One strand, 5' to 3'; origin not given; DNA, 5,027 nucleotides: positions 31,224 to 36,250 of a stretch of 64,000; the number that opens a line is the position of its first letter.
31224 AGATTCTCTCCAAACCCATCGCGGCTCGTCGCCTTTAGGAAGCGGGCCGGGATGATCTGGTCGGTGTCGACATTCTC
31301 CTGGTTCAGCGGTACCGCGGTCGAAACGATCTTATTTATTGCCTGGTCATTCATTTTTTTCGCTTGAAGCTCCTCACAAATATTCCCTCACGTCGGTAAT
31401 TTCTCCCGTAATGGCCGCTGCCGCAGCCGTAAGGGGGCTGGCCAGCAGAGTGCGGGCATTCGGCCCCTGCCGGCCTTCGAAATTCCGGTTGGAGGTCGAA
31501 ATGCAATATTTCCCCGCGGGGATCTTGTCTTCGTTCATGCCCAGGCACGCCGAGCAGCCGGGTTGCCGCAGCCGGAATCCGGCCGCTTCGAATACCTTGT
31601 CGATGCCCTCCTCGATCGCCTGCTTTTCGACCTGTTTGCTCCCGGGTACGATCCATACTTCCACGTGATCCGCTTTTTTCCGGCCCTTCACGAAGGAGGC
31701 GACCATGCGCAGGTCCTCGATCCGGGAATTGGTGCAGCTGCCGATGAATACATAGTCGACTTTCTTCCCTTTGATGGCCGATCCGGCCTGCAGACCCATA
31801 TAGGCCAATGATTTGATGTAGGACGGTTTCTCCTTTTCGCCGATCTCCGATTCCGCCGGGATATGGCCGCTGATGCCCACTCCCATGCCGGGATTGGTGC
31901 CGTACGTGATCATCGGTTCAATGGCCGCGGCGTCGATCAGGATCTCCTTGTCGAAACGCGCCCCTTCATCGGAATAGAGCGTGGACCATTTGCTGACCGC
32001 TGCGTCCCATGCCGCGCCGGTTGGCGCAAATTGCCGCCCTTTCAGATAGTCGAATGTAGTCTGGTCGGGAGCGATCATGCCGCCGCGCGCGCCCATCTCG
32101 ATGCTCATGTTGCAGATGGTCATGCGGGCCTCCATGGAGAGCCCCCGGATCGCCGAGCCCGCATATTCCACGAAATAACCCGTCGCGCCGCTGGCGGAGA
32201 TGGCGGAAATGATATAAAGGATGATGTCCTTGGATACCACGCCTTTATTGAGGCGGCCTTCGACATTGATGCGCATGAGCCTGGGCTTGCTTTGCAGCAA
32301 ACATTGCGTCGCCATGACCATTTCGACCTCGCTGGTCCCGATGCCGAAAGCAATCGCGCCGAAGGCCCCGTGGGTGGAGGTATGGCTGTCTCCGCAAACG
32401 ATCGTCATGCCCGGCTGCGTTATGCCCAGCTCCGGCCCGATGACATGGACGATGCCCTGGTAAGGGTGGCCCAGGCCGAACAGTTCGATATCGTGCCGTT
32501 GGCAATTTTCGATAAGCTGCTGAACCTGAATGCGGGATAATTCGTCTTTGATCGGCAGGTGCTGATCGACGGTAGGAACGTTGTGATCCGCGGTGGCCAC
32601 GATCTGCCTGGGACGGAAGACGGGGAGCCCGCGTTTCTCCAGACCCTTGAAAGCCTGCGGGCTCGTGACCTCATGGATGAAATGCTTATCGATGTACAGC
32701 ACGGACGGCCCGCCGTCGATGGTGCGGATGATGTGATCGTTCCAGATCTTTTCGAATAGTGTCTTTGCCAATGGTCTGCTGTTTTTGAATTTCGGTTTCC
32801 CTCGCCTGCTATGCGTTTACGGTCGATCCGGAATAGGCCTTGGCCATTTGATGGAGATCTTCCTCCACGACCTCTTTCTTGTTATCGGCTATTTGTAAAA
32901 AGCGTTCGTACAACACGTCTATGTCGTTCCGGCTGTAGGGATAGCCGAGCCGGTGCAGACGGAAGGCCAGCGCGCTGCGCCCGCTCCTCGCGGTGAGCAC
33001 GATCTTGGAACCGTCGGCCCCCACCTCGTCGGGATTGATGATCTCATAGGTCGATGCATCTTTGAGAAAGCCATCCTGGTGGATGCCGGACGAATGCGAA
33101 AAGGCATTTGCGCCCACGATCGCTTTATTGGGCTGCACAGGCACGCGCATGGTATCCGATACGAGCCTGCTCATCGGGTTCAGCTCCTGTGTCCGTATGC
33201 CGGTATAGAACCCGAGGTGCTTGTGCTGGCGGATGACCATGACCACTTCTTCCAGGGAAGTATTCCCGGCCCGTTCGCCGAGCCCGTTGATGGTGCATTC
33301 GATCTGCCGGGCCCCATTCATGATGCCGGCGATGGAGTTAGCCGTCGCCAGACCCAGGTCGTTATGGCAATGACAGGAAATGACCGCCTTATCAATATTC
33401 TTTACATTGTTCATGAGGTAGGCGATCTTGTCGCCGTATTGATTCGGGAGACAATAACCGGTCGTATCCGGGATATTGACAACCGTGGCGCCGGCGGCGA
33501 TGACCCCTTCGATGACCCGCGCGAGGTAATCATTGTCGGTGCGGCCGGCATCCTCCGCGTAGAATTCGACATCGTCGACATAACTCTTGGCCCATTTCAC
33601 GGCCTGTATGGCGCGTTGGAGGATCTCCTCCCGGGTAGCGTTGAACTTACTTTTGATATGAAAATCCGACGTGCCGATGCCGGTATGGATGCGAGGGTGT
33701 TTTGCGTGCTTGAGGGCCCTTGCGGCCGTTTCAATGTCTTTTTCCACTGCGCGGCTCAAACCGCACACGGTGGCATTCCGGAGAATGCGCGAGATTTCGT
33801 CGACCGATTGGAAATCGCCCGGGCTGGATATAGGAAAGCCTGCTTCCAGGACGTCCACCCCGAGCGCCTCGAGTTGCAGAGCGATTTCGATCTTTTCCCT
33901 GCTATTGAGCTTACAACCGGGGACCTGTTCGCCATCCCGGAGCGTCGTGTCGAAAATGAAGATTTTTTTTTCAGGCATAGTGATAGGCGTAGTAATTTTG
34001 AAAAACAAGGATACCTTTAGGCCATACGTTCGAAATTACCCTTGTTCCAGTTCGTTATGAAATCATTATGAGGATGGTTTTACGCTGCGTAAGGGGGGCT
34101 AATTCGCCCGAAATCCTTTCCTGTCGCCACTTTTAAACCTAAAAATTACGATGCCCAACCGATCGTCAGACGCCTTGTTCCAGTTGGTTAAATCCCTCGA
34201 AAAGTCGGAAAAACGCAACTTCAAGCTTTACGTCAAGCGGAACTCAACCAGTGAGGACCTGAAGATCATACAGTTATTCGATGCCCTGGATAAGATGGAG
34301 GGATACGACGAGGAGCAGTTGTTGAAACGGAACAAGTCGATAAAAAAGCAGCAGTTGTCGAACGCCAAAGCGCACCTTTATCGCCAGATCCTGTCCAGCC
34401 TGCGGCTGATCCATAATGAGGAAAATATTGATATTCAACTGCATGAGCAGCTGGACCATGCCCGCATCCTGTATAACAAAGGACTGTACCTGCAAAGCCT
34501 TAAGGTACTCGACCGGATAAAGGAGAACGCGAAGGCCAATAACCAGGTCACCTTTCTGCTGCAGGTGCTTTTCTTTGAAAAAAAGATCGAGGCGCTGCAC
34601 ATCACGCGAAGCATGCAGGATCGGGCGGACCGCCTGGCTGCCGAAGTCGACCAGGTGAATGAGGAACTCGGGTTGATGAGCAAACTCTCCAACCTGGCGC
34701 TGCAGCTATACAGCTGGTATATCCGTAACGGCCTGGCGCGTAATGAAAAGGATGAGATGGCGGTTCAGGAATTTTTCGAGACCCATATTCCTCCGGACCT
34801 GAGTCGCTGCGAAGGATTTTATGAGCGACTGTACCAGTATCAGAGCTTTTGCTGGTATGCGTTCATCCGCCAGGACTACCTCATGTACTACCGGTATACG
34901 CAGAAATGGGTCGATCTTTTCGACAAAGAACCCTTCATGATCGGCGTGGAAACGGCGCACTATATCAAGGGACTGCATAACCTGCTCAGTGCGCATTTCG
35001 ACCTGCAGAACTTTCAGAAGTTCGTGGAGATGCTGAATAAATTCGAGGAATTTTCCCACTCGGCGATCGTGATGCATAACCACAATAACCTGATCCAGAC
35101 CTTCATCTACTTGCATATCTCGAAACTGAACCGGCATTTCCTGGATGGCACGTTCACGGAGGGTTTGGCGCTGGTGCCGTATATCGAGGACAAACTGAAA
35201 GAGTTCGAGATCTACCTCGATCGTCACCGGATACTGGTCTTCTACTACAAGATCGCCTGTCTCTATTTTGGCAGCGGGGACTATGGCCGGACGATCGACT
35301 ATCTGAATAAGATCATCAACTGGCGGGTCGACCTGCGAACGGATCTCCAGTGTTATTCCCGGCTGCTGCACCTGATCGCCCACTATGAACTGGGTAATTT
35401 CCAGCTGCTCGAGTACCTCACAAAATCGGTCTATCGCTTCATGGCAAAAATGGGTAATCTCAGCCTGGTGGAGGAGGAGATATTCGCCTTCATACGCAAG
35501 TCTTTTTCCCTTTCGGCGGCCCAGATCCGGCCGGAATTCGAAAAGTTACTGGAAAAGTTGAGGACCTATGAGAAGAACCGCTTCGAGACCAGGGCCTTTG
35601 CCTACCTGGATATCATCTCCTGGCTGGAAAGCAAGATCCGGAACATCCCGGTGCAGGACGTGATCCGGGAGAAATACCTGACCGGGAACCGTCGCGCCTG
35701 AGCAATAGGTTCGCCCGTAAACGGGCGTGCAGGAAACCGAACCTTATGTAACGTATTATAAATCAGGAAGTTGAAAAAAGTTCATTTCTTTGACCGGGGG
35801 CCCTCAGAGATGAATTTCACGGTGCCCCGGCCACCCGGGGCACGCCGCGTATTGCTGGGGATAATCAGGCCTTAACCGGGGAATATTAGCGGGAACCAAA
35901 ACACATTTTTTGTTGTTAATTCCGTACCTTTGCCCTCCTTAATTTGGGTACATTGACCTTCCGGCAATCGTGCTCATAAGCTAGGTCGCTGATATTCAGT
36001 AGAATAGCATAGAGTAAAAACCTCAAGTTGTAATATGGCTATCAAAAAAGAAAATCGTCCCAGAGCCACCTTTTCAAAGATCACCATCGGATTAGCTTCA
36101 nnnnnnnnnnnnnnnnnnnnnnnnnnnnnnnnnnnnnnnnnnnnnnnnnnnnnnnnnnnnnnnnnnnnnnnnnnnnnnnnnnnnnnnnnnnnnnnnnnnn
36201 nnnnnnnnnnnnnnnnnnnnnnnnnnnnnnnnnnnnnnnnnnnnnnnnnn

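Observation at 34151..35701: Candidate undescribed branched-chain amino acid regulator: helical/TPR-like protein divergent from the leu operon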

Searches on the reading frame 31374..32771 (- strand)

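Call 6: search_protein_families(library=pfam, proteins=[window:31374-32771:-], max_evalue=0.01)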
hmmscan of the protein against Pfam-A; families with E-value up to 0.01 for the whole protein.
window:31374-32771:- (465 aa): 2 families
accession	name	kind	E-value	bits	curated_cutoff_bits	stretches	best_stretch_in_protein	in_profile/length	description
PF00330.25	Aconitase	-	2e-173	578.1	28.7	1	7-456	1-463/463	Aconitase family (aconitate hydratase)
PF04412.18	AcnX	-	3.7e-05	23.1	31.5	1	334-409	287-360/400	Aconitase X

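Call 7: search_protein_families(library=ncbifam, proteins=[window:31374-32771:-], max_evalue=0.01)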
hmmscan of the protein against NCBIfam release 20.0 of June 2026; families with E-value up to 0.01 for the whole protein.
window:31374-32771:- (465 aa): 20 families
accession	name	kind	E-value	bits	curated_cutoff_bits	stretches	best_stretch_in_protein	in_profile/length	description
NF004016.0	PRK05478.1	subfamily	4.3e-226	750.9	510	1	1-464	2-466/468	3-isopropylmalate dehydratase large subunit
NF009116.0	PRK12466.1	subfamily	3.2e-206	685.5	531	1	2-464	4-468/472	3-isopropylmalate dehydratase large subunit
TIGR00170.1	leuC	equivalog_domain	7.1e-203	674.4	560.25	1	1-463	1-465/466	3-isopropylmalate dehydratase large subunit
NF001614.1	PRK00402.1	subfamily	1.3e-110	370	385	2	3-297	1-279/415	aconitase/3-isopropylmalate dehydratase large subunit family protein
TIGR01343.1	hacA_fam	subfamily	1.4e-103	346.7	385.7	2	4-295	1-274/412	homoaconitate hydratase family protein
TIGR02086.1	IPMI_arch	subfamily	8.6e-95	317.9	410.15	2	3-291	1-268/411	3-isopropylmalate dehydratase/homoaconitate hydratase family large subunit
NF040615.1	HacA_Meth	equivalog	5.2e-88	295.6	550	2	4-293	2-279/419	homoaconitase large subunit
NF005558.0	PRK07229.1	equivalog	7.2e-80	269.3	612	1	1-463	1-414/647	aconitate hydratase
TIGR02083.1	LEU2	equivalog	6.1e-78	262.6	610.65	2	4-296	2-278/419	3-isopropylmalate dehydratase large subunit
TIGR01342.1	acon_putative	hypoth_equivalog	4.5e-59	200.3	719.15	2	7-295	4-273/655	putative aconitate hydratase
TIGR01340.1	aconitase_mito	equivalog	9.3e-46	156.5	825.35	1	86-458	117-472/745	aconitate hydratase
TIGR00139.1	h_aconitase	equivalog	1.5e-41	142.6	529.9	2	32-254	37-252/709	homoaconitase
NF006757.0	PRK09277.1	subfamily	2.7e-40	137.9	686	1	123-459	206-559/888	aconitate hydratase AcnA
NF009520.0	PRK12881.1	subfamily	2.9e-39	134.5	905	1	123-459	206-560/893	aconitate hydratase AcnA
NF006690.0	PRK09238.1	equivalog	1.3e-35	122.6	782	1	102-464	464-817/852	bifunctional aconitate hydratase 2/2-methylisocitrate dehydratase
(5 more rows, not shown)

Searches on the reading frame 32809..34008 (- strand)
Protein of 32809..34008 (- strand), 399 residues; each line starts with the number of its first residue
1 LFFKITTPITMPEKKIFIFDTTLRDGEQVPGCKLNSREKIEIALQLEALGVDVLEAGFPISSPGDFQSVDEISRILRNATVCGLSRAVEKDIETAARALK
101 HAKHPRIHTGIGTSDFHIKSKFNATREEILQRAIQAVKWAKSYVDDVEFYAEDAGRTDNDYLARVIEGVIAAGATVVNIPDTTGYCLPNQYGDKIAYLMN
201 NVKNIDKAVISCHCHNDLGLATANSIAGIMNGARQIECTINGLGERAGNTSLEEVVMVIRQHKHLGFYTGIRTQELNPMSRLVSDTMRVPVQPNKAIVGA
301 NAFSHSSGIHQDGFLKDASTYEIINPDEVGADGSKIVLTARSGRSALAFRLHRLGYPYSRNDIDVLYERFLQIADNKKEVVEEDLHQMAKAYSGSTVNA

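Call 6: search_protein_families(library=pfam, proteins=[window:32809-34008:-], max_evalue=0.01)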
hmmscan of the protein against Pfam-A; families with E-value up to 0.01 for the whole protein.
window:32809-34008:- (399 aa): 2 families
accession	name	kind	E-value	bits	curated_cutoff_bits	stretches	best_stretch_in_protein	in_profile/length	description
PF00682.25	HMGL-like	-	3e-91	305.9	29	1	16-283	2-260/260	HMGL-like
PF22617.1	HCS_D2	-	3.4e-23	82.3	27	1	297-378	1-82/82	Homocitrate synthase post-HMGL domain-like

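Call 7: search_protein_families(library=ncbifam, proteins=[window:32809-34008:-], max_evalue=0.01)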
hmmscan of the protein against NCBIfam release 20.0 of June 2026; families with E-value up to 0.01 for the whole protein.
window:32809-34008:- (399 aa): 27 families (the best 25 are shown)
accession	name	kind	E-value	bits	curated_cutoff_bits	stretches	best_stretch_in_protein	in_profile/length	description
NF002086.0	PRK00915.1-3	equivalog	6.5e-179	595.7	532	1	13-391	4-383/516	2-isopropylmalate synthase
TIGR00973.1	leuA_bact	equivalog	6.1e-166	552.7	598.7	1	15-389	1-376/494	2-isopropylmalate synthase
NF002087.0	PRK00915.1-4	equivalog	2.9e-162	540.8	729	1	13-389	4-382/516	2-isopropylmalate synthase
NF002084.0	PRK00915.1-1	equivalog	7.4e-161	536.2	748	1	14-389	3-379/523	2-isopropylmalate synthase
NF002088.0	PRK00915.1-5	equivalog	9.4e-149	496.2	697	1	14-389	2-378/514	2-isopropylmalate synthase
NF002085.0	PRK00915.1-2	subfamily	1.8e-123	413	517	1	11-396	9-383/504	2-isopropylmalate synthase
TIGR02090.1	LEU1_arch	subfamily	4.5e-116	387.9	484.75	1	16-387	1-361/363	isopropylmalate/citramalate/homocitrate synthases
NF041069.1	IPMS_Sufob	equivalog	5.7e-109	364.8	600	1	17-391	2-367/371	isopropylmalate synthase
TIGR02660.1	nifV_homocitr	equivalog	8.1e-88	295.2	462.9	1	16-388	2-364/365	homocitrate synthase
TIGR02146.1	LysS_fung_arch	equivalog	1e-79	268.3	413.55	1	18-369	1-341/344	homocitrate synthase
NF042434.1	IPMS_Lepto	equivalog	4e-73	246.5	500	1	12-376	2-372/374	2-isopropylmalate synthase LeuA2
TIGR00977.1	citramal_synth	equivalog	1.2e-56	192.1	450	1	15-361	1-351/526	citramalate synthase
NF042433.1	CitmalDyn_Leptosp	equivalog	1.9e-41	142.2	950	1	10-396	2-387/514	(R)-citramalate synthase CimA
NF002991.1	PRK03739.1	subfamily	5.1e-38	131.1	455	1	20-352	31-390/550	2-isopropylmalate synthase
TIGR00970.1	leuA_yeast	equivalog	6.8e-35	120.6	697.4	1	20-318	31-345/564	2-isopropylmalate synthase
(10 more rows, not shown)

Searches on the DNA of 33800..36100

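Call 38: search_rna_families(source=window, start=33800, end=36100, threshold=evalue, max_evalue=1)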
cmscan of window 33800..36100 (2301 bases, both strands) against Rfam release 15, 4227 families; matches with E-value up to 1: 1.
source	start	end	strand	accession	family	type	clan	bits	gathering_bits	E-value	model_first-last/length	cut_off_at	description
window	33885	33933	+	RF00052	lin-4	Gene; miRNA;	-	20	40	0.92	1-80/80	no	lin-4 microRNA precursor family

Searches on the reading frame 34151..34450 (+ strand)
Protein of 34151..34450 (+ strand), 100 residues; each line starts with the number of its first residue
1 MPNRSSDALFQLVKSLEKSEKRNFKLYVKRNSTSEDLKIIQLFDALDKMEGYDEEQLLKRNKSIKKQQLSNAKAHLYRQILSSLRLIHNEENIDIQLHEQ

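Call 67: predict_structure(alignment_id=A3)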
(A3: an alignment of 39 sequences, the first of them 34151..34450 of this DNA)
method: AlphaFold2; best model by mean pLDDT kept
length: 100 residues; sequences in the alignment: 39
mean_pLDDT: 81.1   pTM: 0.75
mean pLDDT of the five models: 81.1, 80.9, 80.5, 80.1, 78.8
residues with pLDDT >= 90: 47; 70-90: 30; 50-70: 10; < 50: 13
segments of 3 or more residues with pLDDT < 50: 1-4, 92-100
pLDDT, mean of each block of 10 residues (from residue 1): 66 94 90 75 94 91 89 92 78 44
secondary structure, 60 per line:
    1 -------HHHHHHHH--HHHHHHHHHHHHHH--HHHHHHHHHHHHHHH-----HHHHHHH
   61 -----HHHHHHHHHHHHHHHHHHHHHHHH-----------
elements in order: H8-15 H18-31 H34-48 H54-60 H66-89

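Call 84: search_protein_families(library=pfam, alignment_id=A3, max_evalue=10)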
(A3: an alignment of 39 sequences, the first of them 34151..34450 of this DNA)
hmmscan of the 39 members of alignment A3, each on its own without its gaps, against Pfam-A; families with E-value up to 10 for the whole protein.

A. member 1, window:34151-34450:+ (100 aa): 1 family
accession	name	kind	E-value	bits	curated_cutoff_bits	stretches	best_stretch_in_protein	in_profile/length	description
PF00056.29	Ldh_1_N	-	0.052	14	27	1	21-75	54-108/141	lactate/malate dehydrogenase, NAD binding domain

B. families by the number of members that match (of 39 scanned): 18 families
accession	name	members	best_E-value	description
PF17118.11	DUF5105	6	0.0016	Domain of unknown function (DUF5105)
PF22574.1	SPMIP8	5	0.004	Sperm microtubule inner protein 8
PF20884.3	MUM1-like_PWWP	5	0.045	MUM1-like, PWWP domain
PF04568.17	IATP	2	0.011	Mitochondrial ATPase inhibitor, IATP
PF00297.29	Ribosomal_L3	2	0.12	Ribosomal protein L3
PF15531.11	Ntox27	2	0.19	Bacterial toxin 27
PF19068.5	DUF5764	1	0.0055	Family of unknown function (DUF5764)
PF18749.7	SNAD3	1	0.028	Secreted Novel AID/APOBEC-like Deaminase 3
PF05529.17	Bap31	1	0.044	Bap31/Bap29 transmembrane region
PF00056.29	Ldh_1_N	1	0.052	lactate/malate dehydrogenase, NAD binding domain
PF23130.1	IcmW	1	0.053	IcmW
PF07989.16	Cnn_1N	1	0.061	Centrosomin N-terminal motif 1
PF22046.2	FabMG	1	0.09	Enoyl-acyl carrier protein reductase FabMG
PF08062.16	NOP2_rpt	1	0.096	NOP2 repeat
PF19216.5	CoV_NSP15_M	1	0.15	Coronavirus replicase NSP15, middle domain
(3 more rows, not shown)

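Call 85: search_solved_structures(query=A3, max_evalue=10)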
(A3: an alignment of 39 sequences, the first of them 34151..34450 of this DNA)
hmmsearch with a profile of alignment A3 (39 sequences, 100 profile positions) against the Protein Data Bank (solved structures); distinct sequences matched with E-value up to 10: 4.
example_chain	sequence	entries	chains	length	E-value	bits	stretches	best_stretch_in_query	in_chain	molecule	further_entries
3eph_A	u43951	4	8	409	0.15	15.8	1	24-77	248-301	tRNA isopentenyltransferase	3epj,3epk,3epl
2hz8_A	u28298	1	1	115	0.25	15.1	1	6-83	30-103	De novo designed diiron protein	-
3tz1_A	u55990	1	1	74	0.48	14.1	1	49-99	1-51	Troponin C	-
7r81_E1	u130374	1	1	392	1.4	12.6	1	14-77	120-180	60S ribosomal protein L3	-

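Call 113: fold_search(model_id=the predicted structure, library=pdb)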
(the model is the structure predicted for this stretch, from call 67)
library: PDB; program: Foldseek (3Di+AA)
matches with E <= 10: 51; with E <= 0.001: 0
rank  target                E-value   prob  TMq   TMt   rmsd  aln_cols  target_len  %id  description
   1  9lif                  8.3e-01  0.25  0.36  0.26   8.3       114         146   10  Repetitive domain (RP) 1 structure of aciniform spidroin from Latrodectus hesperus (released 2025-10-01)
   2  5z8q_MODEL_1_A        3.5e+00  0.10  0.30  0.29   7.0        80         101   14  Solution structure of the SBDalpha domain of yeast Ssa1 (released 2018-09-26)
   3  1j5w_A                3.5e+00  0.10  0.33  0.15   9.9        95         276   13  Crystal structure of Glycyl-tRNA synthetase alpha chain (TM0216) from Thermotoga maritima at 1.95 A resolution (released 2002-07-17)
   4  9ync_A                4.0e+00  0.08  0.31  0.02  14.1        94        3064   15  Motor domains of phi-like human dynein-1 bound to dynactin-p150glued and LIS1 (released 2026-01-28)
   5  9hnw_A                4.0e+00  0.03  0.21  0.08  14.1        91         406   15  USP1-UAF1 bound to Lys63-linked diubiquitin (released 2025-02-12)
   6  8ie2_A                4.2e+00  0.08  0.31  0.14  11.2       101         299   11  Crystal structure of Lactiplantibacillus plantarum GlyRS (released 2023-06-07)
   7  2ap3                  4.2e+00  0.07  0.28  0.16  16.4        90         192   12  1.6 A Crystal Structure of a Conserved Protein of Unknown Function from Staphylococcus aureus (released 2005-09-27)
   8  1iyg_MODEL_1_A        4.4e+00  0.06  0.27  0.23   9.8        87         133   16  Solution structure of RSGI RUH-001, a Fis1p-like and CGI-135 homologous domain from a mouse cDNA (released 2003-02-14)
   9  9lie                  4.7e+00  0.08  0.31  0.23   8.8       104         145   14  Repetitive domain (RP) 2 structure of aciniform spidroin from Latrodectus hesperus (released 2025-10-01)
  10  3wwt_B                4.7e+00  0.04  0.23  0.22   8.2        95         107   14  Crystal Structure of the Y3:STAT1ND complex (released 2015-07-01)
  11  6nen                  5.0e+00  0.06  0.25  0.16   9.3        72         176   14  Catalytic domain of Proteus mirabilis ScsC (released 2019-03-06)
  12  9drv_D                5.3e+00  0.04  0.23  0.10  12.0       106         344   17  Crystal structure of M. tuberculosis PheRS-tRNA complex bound to inhibitor D-004 (released 2025-02-12)
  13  6w2j_B                5.3e+00  0.03  0.16  0.02   9.2        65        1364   15  CPS1 bound to allosteric inhibitor H3B-374 (released 2021-01-13)
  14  9ync_B                5.6e+00  0.07  0.31  0.02  14.2        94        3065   15  Motor domains of phi-like human dynein-1 bound to dynactin-p150glued and LIS1 (released 2026-01-28)
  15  8hja_A                5.6e+00  0.03  0.23  0.17  11.3       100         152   12  The crystal structure of syn_CdgR-(c-di-GMP) from Synechocystis sp. PCC 6803 (released 2023-03-29)
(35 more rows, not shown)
